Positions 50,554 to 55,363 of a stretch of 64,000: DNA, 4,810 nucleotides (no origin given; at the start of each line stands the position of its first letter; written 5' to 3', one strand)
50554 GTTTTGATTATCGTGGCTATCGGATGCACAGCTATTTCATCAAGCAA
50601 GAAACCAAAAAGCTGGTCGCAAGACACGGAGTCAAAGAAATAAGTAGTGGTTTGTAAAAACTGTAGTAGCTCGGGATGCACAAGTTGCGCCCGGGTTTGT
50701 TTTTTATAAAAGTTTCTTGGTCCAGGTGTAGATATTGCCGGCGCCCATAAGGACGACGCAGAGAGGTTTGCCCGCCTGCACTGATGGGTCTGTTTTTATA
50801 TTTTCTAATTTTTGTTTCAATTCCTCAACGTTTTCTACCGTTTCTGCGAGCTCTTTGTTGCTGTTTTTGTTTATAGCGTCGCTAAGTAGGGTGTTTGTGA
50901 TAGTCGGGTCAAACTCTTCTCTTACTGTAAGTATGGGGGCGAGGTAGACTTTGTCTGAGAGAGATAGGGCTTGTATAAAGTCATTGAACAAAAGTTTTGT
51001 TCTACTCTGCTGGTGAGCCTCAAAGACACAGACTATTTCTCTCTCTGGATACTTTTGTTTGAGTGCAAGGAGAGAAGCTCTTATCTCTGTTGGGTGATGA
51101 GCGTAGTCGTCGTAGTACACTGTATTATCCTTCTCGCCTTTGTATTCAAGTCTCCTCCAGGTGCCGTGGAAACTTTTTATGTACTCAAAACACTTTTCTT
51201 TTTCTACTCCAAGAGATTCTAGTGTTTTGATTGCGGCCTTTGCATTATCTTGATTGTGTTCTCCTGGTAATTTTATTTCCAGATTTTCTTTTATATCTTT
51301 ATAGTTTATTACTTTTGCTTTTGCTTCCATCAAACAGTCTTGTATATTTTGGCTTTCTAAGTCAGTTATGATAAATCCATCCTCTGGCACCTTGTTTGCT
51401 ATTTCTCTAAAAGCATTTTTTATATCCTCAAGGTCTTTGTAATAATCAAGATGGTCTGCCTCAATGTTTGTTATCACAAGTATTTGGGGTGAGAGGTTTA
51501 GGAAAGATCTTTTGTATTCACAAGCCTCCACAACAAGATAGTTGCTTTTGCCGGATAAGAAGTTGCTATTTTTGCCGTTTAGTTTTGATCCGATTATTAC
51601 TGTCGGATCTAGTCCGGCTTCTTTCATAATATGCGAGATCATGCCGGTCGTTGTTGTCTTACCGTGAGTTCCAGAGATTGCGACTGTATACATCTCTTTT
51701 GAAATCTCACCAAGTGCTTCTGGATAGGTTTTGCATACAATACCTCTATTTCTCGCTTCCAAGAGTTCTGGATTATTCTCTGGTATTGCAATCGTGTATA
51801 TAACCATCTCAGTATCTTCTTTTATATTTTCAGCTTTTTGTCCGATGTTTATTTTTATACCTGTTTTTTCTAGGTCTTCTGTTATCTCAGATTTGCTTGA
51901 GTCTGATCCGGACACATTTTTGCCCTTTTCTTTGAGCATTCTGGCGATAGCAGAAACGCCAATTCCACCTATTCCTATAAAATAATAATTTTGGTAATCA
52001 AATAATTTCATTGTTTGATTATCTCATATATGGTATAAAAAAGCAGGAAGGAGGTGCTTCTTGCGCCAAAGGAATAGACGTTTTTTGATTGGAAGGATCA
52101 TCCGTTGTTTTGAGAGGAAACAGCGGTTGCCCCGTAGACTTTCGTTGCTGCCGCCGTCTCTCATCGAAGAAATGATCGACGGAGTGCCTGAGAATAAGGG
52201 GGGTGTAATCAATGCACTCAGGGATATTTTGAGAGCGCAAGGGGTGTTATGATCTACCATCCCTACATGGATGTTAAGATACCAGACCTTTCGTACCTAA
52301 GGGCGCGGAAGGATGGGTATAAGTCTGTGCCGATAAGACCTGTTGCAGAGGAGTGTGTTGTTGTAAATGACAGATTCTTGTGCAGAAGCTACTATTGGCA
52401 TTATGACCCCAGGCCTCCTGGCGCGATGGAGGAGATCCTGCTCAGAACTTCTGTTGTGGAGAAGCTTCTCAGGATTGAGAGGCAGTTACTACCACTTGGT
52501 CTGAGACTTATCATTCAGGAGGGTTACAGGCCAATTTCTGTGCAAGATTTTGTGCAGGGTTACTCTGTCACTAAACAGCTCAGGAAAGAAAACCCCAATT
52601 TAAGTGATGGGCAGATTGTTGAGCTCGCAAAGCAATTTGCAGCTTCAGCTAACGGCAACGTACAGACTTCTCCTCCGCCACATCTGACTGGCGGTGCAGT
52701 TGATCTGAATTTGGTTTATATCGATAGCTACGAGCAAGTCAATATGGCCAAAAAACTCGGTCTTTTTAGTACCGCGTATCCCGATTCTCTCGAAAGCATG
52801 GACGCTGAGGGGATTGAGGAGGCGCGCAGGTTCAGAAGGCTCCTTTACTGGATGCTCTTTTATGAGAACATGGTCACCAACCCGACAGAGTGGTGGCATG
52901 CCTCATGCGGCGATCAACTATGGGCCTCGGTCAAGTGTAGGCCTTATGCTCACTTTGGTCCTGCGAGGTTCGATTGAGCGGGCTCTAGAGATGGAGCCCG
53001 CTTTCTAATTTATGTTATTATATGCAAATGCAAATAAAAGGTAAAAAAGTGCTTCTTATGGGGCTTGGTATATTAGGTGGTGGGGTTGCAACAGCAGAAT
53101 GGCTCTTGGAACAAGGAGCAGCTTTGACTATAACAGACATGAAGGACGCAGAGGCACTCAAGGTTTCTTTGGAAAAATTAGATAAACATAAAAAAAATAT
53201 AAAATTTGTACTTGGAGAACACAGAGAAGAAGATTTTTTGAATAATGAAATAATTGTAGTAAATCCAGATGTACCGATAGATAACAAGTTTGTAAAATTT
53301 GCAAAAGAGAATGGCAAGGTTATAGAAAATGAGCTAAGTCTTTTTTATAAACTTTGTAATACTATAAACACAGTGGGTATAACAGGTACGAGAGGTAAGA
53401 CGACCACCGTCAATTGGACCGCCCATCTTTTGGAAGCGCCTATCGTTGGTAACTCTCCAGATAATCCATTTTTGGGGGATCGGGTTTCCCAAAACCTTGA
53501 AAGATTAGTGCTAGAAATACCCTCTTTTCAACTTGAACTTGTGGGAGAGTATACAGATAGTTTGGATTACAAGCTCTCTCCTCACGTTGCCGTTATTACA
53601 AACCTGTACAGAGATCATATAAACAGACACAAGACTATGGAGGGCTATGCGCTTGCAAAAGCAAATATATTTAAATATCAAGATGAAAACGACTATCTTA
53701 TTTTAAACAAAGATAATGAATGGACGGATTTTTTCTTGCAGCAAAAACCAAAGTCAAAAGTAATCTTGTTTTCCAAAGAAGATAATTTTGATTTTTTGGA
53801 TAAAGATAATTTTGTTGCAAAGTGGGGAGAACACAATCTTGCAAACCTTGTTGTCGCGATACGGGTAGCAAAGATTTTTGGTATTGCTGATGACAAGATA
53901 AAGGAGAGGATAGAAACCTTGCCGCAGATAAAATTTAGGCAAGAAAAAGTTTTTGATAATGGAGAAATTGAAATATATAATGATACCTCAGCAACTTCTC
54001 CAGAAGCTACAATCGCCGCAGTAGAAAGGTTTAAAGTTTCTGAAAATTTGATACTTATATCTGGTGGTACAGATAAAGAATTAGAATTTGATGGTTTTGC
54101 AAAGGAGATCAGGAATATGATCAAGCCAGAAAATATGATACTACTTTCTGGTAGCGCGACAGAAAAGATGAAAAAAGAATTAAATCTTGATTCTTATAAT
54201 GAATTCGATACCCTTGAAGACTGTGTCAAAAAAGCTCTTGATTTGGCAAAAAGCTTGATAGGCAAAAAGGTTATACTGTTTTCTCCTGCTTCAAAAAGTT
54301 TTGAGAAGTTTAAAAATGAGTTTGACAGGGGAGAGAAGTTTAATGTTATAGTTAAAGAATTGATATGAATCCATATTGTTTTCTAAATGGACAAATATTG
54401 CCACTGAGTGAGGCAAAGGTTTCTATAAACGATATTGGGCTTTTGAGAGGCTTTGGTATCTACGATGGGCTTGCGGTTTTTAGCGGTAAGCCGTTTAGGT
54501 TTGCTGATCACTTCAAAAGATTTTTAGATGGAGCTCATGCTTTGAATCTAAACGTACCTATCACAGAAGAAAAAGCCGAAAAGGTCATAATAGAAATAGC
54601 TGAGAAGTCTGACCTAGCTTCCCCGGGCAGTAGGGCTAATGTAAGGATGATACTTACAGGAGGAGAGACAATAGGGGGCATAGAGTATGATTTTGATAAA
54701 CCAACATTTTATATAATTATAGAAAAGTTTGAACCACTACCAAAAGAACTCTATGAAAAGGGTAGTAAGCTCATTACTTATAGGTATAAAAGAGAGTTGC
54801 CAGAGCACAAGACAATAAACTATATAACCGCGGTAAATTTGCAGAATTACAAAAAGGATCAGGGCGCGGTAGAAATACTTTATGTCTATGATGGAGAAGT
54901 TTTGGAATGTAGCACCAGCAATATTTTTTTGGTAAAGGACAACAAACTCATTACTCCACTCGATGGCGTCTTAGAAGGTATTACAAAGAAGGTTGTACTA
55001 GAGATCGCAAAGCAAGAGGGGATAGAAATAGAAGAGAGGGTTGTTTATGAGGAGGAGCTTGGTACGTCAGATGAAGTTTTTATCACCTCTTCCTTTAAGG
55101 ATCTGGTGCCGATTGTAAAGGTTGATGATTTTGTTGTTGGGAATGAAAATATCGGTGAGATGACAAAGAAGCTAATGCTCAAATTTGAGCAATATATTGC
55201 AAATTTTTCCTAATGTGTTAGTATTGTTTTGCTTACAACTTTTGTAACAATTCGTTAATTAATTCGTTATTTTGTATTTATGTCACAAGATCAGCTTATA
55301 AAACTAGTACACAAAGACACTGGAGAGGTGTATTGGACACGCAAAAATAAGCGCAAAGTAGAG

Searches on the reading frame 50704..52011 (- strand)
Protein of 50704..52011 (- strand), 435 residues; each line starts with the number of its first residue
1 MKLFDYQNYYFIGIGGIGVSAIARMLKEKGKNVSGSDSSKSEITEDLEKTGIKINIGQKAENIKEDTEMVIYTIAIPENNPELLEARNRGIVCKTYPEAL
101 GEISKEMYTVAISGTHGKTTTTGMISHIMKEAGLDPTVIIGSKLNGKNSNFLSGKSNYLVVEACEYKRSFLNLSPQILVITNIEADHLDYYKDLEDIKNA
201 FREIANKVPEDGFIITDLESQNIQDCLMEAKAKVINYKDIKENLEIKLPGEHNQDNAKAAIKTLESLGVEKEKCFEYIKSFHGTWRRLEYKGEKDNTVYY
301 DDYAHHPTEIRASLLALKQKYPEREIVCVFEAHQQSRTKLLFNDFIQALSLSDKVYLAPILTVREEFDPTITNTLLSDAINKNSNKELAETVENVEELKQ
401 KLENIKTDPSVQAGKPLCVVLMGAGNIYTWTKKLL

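Call 18: search_protein_families(library=pfam, proteins=[window:50704-52011:-], max_evalue=0.001)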
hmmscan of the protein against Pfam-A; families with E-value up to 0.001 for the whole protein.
window:50704-52011:- (435 aa): 3 families
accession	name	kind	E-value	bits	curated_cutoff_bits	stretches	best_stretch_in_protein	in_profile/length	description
PF01225.30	Mur_ligase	-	2e-25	89.4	21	1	9-106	2-93/95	Mur ligase family, catalytic domain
PF08245.18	Mur_ligase_M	-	2.4e-23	83.6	24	1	112-237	1-145/200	Mur ligase middle domain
PF02875.26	Mur_ligase_C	-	9.5e-18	65.7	28.4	1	286-424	1-126/127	Mur ligase, glutamate ligase domain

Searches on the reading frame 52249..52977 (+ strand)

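Call 74: search_protein_families(library=pfam, proteins=[window:52249-52977:+], max_evalue=0.001)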
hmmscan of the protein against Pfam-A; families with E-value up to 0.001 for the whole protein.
window:52249-52977:+ (242 aa): 1 family
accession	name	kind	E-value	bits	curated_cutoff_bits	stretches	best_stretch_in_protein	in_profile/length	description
PF01427.22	Peptidase_M15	-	4e-12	46.8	27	1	62-225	38-189/199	D-ala-D-ala dipeptidase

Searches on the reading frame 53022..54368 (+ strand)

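Call 18: search_protein_families(library=pfam, proteins=[window:53022-54368:+], max_evalue=0.001)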
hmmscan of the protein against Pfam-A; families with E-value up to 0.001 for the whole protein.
window:53022-54368:+ (448 aa): 3 families
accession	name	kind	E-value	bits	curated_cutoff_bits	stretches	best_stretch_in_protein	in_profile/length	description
PF08245.18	Mur_ligase_M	-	2e-24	87.1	24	1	120-267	1-162/200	Mur ligase middle domain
PF21799.2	MurD-like_N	-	1.4e-09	38.5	27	1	8-99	1-84/88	Mur ligase MurD-like, N-terminal domain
PF02875.26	Mur_ligase_C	-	1.8e-05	26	28.4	1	306-422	2-125/127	Mur ligase, glutamate ligase domain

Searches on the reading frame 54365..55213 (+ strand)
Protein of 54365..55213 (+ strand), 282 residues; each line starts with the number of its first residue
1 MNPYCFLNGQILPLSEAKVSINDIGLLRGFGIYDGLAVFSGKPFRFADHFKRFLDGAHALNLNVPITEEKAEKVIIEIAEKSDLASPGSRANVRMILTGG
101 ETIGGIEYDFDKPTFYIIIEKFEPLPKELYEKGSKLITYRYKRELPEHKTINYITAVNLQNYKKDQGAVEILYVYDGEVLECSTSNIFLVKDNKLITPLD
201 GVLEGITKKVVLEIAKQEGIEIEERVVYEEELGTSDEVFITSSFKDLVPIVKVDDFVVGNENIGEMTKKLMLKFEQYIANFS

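Call 18: search_protein_families(library=pfam, proteins=[window:54365-55213:+], max_evalue=0.001)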
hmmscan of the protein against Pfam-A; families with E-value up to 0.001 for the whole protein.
window:54365-55213:+ (282 aa): 1 family
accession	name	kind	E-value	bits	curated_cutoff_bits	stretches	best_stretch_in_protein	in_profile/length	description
PF01063.24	Aminotran_4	-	3.5e-48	164.8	28.5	1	31-252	1-222/223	Amino-transferase class IV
